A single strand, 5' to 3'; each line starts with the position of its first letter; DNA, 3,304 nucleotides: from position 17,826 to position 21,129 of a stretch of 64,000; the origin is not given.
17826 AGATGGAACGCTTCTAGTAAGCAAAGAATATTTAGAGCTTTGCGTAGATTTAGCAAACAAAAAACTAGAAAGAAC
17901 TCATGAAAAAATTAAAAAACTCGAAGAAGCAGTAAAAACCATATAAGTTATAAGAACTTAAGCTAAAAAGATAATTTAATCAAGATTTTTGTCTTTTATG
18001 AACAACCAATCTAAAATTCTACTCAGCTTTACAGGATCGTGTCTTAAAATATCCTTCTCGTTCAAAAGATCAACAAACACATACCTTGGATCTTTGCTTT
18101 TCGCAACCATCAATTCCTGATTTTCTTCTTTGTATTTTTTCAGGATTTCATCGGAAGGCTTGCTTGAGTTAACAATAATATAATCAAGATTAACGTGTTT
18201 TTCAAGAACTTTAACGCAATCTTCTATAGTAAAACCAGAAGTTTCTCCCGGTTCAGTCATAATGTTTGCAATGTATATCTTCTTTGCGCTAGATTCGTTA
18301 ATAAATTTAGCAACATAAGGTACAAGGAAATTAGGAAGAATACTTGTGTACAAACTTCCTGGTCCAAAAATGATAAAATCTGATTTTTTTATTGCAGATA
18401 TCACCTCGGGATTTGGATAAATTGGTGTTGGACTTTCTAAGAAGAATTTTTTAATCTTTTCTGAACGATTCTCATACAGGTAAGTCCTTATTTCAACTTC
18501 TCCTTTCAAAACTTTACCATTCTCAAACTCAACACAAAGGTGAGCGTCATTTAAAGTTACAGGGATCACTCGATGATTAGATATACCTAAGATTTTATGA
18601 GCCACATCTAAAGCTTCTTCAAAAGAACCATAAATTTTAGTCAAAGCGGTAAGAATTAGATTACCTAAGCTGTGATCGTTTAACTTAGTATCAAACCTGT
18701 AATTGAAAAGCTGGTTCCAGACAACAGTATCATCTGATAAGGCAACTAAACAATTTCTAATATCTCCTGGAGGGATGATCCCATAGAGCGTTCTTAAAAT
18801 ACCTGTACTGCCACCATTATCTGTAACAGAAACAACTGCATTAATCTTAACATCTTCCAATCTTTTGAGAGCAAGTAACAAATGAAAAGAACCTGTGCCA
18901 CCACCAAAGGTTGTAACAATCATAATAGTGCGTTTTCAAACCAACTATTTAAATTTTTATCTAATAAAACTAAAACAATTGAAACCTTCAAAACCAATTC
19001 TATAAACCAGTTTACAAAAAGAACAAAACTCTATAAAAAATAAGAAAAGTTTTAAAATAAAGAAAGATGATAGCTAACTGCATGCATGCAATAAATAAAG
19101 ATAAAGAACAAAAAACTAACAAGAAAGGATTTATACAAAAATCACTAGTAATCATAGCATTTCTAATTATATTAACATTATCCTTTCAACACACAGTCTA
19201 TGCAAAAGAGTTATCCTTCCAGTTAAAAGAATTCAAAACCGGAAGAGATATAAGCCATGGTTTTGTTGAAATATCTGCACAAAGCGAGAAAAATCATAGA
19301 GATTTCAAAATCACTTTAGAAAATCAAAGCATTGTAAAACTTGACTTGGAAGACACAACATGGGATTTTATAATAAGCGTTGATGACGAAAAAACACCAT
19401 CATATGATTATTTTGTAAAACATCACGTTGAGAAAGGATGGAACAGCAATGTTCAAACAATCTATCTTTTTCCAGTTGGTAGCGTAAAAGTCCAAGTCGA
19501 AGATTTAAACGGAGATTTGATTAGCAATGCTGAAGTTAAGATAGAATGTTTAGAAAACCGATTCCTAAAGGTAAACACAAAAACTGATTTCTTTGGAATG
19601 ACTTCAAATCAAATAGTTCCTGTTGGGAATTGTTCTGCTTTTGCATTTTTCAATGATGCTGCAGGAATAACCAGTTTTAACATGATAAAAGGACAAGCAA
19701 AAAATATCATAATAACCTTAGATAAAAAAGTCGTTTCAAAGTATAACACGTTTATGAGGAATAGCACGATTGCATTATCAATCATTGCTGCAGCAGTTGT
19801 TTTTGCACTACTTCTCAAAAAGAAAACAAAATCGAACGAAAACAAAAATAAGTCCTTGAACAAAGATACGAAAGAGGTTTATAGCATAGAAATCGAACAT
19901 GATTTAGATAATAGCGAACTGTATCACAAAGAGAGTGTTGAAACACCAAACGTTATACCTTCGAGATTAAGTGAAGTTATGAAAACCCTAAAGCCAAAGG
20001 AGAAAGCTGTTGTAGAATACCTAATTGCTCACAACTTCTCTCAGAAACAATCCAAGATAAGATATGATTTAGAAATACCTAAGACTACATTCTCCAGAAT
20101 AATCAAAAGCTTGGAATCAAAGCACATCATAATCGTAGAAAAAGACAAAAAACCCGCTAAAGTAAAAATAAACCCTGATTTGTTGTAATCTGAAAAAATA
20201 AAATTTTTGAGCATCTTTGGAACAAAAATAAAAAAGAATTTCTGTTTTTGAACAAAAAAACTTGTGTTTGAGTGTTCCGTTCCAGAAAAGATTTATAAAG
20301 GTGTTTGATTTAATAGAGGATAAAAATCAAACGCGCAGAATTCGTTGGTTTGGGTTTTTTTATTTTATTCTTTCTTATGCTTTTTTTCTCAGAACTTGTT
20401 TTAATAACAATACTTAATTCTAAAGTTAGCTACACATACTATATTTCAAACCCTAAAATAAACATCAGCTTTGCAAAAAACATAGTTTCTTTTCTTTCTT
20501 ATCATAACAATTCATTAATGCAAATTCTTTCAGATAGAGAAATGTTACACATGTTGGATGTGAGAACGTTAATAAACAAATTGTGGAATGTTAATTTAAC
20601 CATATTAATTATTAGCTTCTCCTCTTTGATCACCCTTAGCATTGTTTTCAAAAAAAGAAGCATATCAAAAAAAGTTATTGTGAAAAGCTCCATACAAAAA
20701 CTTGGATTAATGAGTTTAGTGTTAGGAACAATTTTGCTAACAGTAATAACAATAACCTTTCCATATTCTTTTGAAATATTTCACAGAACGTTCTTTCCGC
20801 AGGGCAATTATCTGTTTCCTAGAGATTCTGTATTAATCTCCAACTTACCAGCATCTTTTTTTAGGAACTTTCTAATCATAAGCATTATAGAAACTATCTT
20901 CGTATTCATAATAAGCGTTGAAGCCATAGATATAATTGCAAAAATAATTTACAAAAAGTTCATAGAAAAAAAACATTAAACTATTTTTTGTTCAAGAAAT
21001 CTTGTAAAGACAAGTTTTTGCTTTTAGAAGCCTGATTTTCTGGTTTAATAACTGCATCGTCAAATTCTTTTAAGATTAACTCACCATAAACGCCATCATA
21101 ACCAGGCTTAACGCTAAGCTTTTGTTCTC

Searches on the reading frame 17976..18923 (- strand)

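Call 8: search_protein_families(library=pfam, proteins=[window:17976-18923:-], max_evalue=0.001)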
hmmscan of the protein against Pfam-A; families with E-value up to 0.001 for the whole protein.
window:17976-18923:- (315 aa): 1 family
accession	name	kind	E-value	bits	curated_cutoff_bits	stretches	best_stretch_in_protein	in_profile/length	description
PF01933.23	CofD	-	2.6e-87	293.1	30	1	3-273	1-271/290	2-phospho-L-lactate transferase CofD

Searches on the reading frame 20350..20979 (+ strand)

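Call 74: search_protein_families(library=ncbifam, proteins=[window:20350-20979:+], max_evalue=0.001)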
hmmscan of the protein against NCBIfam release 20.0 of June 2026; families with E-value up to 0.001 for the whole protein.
window:20350-20979:+ (209 aa): 1 family
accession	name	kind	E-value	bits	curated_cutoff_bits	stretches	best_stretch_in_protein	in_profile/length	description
TIGR01906.1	integ_TIGR01906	hypoth_equivalog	1.6e-08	34.7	74.8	1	40-204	53-204/207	TIGR01906 family membrane protein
